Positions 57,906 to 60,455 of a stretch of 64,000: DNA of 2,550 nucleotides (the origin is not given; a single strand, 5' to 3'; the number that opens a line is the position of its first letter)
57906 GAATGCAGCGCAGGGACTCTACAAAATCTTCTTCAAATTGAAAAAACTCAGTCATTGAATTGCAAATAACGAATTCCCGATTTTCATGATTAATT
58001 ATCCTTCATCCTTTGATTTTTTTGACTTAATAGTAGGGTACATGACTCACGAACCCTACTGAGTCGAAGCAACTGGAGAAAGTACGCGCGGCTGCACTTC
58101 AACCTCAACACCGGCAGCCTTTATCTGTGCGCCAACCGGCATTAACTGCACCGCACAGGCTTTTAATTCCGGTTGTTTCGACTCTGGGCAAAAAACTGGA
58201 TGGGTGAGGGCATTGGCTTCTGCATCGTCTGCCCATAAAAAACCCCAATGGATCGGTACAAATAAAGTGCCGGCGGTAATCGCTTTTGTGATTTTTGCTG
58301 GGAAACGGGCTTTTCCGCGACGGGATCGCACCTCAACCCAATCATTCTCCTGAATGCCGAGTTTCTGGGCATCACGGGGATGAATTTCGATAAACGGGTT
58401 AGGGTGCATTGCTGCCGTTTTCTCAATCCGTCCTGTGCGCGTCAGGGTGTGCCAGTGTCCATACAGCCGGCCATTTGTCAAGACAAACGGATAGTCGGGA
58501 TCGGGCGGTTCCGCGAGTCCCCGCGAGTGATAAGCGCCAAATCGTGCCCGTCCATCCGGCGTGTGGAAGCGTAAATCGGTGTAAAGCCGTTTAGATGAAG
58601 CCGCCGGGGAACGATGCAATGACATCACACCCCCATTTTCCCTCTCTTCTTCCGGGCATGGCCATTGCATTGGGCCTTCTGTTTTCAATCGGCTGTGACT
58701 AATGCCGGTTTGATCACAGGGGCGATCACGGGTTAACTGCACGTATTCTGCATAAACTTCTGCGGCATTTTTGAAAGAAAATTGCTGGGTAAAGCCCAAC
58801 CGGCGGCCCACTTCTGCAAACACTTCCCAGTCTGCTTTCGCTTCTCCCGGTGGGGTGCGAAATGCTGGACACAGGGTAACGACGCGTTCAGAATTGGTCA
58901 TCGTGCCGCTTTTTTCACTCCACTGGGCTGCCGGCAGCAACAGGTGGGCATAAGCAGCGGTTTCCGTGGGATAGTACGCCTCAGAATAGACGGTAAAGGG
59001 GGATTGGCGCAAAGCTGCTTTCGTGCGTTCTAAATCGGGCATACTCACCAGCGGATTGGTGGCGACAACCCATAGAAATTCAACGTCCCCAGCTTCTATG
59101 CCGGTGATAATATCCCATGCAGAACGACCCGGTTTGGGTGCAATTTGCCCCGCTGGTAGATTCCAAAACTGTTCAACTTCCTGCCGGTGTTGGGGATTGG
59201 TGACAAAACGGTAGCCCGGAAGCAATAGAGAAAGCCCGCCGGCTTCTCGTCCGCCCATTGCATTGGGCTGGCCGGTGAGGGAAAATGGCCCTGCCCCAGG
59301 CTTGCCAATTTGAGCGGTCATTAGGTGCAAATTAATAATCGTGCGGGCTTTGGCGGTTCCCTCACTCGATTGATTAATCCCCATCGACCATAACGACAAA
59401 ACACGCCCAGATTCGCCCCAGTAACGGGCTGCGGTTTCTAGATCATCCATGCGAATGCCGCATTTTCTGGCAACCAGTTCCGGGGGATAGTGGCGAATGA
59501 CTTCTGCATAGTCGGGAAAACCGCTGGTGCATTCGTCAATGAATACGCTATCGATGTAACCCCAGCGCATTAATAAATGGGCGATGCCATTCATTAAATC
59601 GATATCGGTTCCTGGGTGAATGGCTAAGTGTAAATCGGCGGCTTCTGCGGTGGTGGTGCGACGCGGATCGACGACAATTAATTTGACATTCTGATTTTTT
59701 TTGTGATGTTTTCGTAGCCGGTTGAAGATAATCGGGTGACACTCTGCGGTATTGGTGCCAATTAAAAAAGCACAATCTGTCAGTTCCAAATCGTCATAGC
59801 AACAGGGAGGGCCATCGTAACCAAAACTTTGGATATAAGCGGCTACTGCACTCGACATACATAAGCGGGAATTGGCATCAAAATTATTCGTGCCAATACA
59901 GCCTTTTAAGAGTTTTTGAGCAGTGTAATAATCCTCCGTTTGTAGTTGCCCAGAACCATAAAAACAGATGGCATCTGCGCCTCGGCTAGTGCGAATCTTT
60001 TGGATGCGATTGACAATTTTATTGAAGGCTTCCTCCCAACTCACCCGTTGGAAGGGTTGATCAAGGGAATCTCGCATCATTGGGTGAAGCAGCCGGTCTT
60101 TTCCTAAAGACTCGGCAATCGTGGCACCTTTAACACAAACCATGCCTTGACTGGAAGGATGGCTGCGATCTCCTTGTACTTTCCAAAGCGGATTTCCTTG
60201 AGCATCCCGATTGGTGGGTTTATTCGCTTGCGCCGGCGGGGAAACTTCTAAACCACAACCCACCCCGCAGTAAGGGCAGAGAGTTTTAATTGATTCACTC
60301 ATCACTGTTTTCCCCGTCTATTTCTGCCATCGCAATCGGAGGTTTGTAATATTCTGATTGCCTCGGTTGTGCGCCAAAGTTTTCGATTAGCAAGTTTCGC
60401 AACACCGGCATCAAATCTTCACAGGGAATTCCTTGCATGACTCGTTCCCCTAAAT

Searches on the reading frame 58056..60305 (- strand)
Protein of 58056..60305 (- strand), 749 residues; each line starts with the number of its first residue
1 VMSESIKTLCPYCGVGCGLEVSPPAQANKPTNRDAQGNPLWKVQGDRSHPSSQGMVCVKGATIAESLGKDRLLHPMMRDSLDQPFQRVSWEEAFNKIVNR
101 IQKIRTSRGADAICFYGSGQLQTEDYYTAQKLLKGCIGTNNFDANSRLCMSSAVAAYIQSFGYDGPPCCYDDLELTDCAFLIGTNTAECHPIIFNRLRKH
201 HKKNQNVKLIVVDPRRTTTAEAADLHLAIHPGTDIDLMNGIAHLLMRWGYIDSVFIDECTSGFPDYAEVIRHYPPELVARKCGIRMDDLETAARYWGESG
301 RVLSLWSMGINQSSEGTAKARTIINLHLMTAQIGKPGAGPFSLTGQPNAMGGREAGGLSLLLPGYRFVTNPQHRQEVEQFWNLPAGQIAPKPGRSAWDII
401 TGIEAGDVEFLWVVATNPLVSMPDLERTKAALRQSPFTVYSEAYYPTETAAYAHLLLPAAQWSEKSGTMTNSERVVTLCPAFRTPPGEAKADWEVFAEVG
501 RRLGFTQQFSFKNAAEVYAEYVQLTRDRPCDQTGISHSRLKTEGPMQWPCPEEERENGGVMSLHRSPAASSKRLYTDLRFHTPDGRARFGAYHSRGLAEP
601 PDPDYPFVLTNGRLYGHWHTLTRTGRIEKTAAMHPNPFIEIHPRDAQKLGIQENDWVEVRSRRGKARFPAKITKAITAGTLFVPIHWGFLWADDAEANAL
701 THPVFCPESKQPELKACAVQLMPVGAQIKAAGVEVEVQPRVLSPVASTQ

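Call 68: search_protein_families(library=pfam, proteins=[window:58056-60305:-], max_evalue=0.00001)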
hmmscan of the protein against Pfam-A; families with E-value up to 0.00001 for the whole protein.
window:58056-60305:- (749 aa): 3 families
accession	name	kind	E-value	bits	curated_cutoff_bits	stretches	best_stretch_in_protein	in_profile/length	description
PF00384.28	Molybdopterin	-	1.6e-70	238.3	24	1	71-501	1-352/353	Molybdopterin oxidoreductase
PF01568.27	Molydop_binding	-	9.6e-35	119.4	26.8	1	607-718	1-110/110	Molydopterin dinucleotide binding domain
PF04879.21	Molybdop_Fe4S4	-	3.5e-15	56.2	22.7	1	5-65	3-51/55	Molybdopterin oxidoreductase Fe4S4 domain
